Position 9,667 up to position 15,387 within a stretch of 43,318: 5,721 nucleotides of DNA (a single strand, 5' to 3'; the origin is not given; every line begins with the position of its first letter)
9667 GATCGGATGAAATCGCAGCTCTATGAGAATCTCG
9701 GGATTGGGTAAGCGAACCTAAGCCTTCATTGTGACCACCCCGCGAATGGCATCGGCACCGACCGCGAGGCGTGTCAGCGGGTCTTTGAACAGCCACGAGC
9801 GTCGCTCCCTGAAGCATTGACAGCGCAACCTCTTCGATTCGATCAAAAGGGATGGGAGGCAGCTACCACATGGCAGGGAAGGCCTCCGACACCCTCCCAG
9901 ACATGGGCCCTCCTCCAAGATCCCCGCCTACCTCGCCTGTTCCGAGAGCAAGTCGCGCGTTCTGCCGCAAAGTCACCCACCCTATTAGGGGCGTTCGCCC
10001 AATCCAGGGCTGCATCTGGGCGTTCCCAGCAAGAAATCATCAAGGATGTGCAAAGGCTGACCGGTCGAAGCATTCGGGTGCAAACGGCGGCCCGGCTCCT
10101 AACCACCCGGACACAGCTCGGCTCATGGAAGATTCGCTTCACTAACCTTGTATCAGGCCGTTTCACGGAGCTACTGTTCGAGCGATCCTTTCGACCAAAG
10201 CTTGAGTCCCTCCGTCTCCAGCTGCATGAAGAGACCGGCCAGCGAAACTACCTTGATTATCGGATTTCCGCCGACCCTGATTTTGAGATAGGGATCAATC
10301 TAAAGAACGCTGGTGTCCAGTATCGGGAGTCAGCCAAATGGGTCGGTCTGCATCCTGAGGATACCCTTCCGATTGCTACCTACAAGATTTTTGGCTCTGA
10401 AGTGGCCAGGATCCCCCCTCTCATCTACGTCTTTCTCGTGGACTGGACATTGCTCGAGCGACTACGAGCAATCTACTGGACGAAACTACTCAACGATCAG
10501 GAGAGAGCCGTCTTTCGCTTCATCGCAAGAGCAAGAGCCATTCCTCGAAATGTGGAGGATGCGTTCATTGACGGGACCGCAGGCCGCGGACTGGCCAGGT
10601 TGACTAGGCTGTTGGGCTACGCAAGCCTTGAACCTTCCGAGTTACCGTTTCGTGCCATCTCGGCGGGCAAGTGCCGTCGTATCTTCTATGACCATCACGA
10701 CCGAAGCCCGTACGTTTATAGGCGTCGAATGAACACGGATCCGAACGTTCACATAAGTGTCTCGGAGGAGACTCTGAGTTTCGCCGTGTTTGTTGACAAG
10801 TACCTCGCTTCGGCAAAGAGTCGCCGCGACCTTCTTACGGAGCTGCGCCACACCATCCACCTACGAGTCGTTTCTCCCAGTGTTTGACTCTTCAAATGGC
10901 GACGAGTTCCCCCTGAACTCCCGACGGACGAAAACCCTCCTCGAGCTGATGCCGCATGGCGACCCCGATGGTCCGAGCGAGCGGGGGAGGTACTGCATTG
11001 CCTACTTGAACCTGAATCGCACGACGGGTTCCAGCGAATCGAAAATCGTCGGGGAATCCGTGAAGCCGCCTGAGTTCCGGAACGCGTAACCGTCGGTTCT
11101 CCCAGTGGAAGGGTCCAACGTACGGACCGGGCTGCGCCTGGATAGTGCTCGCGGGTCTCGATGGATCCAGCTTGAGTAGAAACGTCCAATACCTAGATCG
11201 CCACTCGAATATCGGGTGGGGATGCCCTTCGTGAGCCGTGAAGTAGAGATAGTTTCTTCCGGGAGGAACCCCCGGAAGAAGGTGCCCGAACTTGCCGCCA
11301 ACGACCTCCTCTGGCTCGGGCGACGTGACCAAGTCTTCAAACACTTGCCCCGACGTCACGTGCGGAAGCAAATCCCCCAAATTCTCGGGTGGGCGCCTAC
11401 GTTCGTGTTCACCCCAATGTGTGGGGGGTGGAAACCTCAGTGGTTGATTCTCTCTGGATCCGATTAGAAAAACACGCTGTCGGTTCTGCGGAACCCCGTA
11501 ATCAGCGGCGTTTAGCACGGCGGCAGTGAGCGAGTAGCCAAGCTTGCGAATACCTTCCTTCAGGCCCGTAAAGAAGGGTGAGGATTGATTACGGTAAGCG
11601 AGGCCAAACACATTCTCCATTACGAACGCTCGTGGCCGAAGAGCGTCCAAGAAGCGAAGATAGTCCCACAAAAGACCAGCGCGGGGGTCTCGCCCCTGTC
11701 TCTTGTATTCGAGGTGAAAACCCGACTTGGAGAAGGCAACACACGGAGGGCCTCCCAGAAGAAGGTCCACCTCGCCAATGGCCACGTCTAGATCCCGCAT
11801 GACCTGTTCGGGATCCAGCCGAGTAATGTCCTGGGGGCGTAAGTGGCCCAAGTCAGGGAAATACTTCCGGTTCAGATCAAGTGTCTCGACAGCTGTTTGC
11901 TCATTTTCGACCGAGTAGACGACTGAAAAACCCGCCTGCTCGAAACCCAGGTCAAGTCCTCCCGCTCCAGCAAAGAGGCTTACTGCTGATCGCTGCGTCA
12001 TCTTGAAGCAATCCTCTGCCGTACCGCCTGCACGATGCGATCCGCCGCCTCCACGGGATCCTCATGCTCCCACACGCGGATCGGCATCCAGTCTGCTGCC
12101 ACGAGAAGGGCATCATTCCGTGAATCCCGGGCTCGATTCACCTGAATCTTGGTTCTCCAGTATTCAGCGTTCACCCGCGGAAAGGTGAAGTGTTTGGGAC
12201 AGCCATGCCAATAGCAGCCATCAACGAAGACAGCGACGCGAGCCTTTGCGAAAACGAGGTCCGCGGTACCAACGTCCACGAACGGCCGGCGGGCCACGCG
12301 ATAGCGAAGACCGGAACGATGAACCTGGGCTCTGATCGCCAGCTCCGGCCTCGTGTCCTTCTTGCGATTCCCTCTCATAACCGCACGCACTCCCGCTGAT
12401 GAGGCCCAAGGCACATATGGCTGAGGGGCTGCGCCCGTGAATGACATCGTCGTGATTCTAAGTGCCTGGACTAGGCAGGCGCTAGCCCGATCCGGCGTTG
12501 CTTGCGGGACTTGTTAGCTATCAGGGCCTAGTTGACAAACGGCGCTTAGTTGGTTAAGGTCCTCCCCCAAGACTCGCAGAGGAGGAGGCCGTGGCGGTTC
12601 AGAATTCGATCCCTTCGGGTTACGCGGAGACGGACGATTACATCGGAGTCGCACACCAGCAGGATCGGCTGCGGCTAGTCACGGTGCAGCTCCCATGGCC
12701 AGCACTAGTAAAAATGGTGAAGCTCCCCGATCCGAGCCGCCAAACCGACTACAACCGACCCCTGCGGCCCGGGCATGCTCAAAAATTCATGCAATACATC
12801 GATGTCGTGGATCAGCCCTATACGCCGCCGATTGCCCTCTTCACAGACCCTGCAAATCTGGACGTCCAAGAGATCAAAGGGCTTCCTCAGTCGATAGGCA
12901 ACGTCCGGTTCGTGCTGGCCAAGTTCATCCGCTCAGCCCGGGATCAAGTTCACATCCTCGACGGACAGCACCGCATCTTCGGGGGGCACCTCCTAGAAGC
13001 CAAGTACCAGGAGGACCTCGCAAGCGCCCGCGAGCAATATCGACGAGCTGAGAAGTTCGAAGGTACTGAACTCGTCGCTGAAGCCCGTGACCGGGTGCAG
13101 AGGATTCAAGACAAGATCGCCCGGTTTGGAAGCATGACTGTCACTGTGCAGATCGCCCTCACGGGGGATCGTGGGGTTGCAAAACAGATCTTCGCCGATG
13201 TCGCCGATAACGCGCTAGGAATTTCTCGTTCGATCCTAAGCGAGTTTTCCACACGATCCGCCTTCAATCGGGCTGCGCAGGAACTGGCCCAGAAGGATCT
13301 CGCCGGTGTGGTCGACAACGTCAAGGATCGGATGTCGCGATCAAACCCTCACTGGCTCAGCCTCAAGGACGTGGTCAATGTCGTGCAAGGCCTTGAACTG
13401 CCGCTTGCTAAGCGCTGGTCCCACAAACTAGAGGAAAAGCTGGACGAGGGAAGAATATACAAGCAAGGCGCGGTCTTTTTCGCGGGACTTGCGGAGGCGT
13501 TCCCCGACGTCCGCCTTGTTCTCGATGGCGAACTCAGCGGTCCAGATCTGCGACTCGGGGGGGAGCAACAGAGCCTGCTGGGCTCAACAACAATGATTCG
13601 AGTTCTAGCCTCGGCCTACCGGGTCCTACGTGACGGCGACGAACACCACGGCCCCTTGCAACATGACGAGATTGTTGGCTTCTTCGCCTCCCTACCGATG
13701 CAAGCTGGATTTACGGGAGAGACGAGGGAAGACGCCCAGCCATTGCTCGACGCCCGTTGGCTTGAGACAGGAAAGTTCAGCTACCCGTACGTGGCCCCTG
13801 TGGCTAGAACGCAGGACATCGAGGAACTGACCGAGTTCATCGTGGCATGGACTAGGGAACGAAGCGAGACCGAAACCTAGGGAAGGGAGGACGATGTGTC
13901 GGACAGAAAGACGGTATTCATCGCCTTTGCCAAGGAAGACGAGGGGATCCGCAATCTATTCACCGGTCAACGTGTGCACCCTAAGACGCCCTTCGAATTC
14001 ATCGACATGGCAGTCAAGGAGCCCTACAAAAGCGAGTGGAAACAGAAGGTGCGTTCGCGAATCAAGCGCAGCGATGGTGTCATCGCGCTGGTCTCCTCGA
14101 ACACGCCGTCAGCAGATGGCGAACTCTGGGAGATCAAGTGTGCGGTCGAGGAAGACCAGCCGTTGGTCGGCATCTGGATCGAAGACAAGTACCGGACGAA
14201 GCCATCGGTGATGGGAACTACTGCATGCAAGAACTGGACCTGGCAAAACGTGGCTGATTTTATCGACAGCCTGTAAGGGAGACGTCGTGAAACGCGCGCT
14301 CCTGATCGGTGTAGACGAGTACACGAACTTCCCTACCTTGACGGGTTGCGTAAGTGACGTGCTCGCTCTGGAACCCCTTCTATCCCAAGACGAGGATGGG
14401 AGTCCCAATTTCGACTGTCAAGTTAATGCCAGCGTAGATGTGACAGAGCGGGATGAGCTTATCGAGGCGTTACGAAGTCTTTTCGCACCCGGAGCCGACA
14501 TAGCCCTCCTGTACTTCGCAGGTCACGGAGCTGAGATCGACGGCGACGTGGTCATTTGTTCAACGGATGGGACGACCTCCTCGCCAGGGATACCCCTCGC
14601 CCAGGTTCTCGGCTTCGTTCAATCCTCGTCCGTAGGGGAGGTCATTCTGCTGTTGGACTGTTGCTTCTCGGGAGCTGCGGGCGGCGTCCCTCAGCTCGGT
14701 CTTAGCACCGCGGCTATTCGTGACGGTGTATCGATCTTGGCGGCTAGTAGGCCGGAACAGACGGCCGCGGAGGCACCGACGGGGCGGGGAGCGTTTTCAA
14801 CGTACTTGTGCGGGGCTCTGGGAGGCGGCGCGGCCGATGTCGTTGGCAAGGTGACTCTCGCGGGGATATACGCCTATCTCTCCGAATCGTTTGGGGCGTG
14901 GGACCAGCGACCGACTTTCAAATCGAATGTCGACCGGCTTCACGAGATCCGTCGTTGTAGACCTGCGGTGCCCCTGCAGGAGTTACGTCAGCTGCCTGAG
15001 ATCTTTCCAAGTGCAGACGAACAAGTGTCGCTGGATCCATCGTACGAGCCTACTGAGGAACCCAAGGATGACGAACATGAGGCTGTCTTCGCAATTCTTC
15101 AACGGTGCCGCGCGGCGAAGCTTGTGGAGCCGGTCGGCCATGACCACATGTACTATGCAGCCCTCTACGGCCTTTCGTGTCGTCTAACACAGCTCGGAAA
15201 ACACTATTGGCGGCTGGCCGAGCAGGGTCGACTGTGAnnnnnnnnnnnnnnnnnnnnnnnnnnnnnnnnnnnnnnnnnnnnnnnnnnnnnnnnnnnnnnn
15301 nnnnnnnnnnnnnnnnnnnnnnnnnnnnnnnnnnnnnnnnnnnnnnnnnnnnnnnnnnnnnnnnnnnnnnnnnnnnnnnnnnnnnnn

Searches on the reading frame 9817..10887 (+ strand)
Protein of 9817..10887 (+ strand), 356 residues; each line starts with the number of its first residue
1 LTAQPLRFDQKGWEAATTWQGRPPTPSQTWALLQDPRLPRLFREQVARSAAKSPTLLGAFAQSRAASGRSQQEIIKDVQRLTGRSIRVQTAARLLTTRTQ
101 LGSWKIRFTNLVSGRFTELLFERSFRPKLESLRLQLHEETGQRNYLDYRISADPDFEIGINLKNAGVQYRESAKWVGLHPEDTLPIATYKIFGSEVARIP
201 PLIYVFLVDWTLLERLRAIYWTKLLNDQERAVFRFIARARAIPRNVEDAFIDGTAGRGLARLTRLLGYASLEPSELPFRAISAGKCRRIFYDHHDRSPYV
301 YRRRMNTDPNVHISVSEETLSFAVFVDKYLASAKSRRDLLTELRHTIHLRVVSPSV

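Call 80: search_protein_families(library=pfam, proteins=[window:9817-10887:+], max_evalue=0.00001)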
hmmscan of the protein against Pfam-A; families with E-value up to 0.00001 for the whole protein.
window:9817-10887:+ (356 aa): 0 families

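Call 87: search_protein_families(library=pfam, proteins=[window:9817-10887:+], max_evalue=1)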
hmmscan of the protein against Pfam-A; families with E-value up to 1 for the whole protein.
window:9817-10887:+ (356 aa): 1 family
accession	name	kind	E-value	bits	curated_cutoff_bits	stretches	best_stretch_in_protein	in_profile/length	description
PF21542.2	TetR_C_42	-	0.1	13.4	27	1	198-238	16-55/101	Tetracyclin repressor-like, C-terminal domain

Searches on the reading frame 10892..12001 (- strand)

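Call 80: search_protein_families(library=pfam, proteins=[window:10892-12001:-], max_evalue=0.00001)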
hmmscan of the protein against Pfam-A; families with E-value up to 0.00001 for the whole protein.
window:10892-12001:- (369 aa): 1 family
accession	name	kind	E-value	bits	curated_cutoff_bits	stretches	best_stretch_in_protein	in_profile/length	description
PF00145.23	DNA_methylase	-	3.1e-60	204.7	22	1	7-349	4-322/324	C-5 cytosine-specific DNA methylase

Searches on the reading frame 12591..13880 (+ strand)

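Call 5: search_protein_families(library=ncbifam, proteins=[window:12591-13880:+], max_evalue=0.1)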
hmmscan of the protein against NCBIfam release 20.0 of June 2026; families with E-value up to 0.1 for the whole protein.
window:12591-13880:+ (429 aa): 2 families
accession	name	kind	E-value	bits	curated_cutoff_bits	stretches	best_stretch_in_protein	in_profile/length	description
TIGR03187.1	DGQHR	domain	2.3e-13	50.5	58.85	2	48-141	34-120/276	DGQHR domain-containing protein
NF040634.1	16S_A1408_NpmB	exception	0.023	14.1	460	0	30-73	102-145/217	16S rRNA (adenine(1408)-N(1))-methyltransferase NpmB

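Call 6: search_protein_families(library=padloc, proteins=[window:12591-13880:+], max_evalue=0.01)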
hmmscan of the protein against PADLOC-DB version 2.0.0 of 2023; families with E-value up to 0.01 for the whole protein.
window:12591-13880:+ (429 aa): 1 family
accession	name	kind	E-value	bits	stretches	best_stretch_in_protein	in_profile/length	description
PDLC02658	DndB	-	0.0019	15.3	1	185-321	133-265/356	DndB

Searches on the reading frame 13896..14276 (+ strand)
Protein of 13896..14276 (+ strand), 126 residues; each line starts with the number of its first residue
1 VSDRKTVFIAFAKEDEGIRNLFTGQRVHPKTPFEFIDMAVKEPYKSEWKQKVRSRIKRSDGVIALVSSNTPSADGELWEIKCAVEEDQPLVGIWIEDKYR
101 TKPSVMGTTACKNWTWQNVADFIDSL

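Call 4: search_protein_families(library=pfam, proteins=[window:13896-14276:+], max_evalue=0.01)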
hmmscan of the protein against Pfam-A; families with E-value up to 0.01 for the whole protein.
window:13896-14276:+ (126 aa): 2 families
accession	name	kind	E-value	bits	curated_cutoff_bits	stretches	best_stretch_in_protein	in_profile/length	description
PF08937.16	ThsB_TIR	-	2.8e-08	34.5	21.2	1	8-98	1-98/100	Thoeris protein ThsB, TIR-like domain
PF13676.11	TIR_2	-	0.0046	17.9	28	1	44-104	36-99/122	TIR domain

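Call 5: search_protein_families(library=ncbifam, proteins=[window:13896-14276:+], max_evalue=0.1)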
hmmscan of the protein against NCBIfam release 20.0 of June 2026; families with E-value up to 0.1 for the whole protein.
window:13896-14276:+ (126 aa): 0 families

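Call 6: search_protein_families(library=padloc, proteins=[window:13896-14276:+], max_evalue=0.01)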
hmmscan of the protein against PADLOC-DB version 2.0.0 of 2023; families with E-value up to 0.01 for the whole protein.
window:13896-14276:+ (126 aa): 5 families
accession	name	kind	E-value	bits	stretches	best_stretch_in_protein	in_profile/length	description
PDLC00429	ThsB1|ThsB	-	1.2e-06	26.7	1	1-102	1-109/167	TIR-like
PDLC00418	ThsB1|ThsB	-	8e-05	20.5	1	50-98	55-103/155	TIR-like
PDLC00440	ThsB2|ThsB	-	0.00013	20.1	1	1-102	1-112/169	TIR-like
PDLC00421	ThsB1|ThsB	-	0.00043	18.1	1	48-119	63-133/180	TIR-like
PDLC00433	ThsB1|ThsB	-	0.0011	17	1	40-97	41-98/164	TIR-like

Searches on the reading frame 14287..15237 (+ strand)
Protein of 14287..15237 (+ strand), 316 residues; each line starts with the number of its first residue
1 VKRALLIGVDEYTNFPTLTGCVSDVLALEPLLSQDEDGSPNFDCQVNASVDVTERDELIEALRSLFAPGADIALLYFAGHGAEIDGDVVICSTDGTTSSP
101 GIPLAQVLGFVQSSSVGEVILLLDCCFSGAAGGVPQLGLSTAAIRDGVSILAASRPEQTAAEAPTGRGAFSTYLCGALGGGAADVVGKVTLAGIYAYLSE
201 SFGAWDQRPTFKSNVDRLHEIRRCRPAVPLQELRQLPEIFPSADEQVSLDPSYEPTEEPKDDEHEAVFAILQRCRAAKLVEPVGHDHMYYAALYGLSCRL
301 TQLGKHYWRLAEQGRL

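Call 4: search_protein_families(library=pfam, proteins=[window:14287-15237:+], max_evalue=0.01)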
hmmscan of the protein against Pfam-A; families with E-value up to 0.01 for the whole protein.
window:14287-15237:+ (316 aa): 1 family
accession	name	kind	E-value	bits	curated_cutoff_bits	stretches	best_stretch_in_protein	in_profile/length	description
PF00656.27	Peptidase_C14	-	1.1e-16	61.7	21.4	1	2-213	2-225/233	Caspase domain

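Call 5: search_protein_families(library=ncbifam, proteins=[window:14287-15237:+], max_evalue=0.1)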
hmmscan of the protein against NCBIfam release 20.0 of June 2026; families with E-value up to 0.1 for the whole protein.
window:14287-15237:+ (316 aa): 1 family
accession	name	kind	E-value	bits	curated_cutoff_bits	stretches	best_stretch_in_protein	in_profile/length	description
NF047832.1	caspase_w_EACC1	subfamily_domain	5.8e-29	101.1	140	1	3-201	2-207/211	caspase, EACC1-associated type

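Call 6: search_protein_families(library=padloc, proteins=[window:14287-15237:+], max_evalue=0.01)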
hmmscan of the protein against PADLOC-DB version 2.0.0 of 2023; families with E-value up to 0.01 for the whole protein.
window:14287-15237:+ (316 aa): 1 family
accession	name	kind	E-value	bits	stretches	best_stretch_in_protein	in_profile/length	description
PDLC02987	caspase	-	5.6e-18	63.4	1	4-177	5-158/453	-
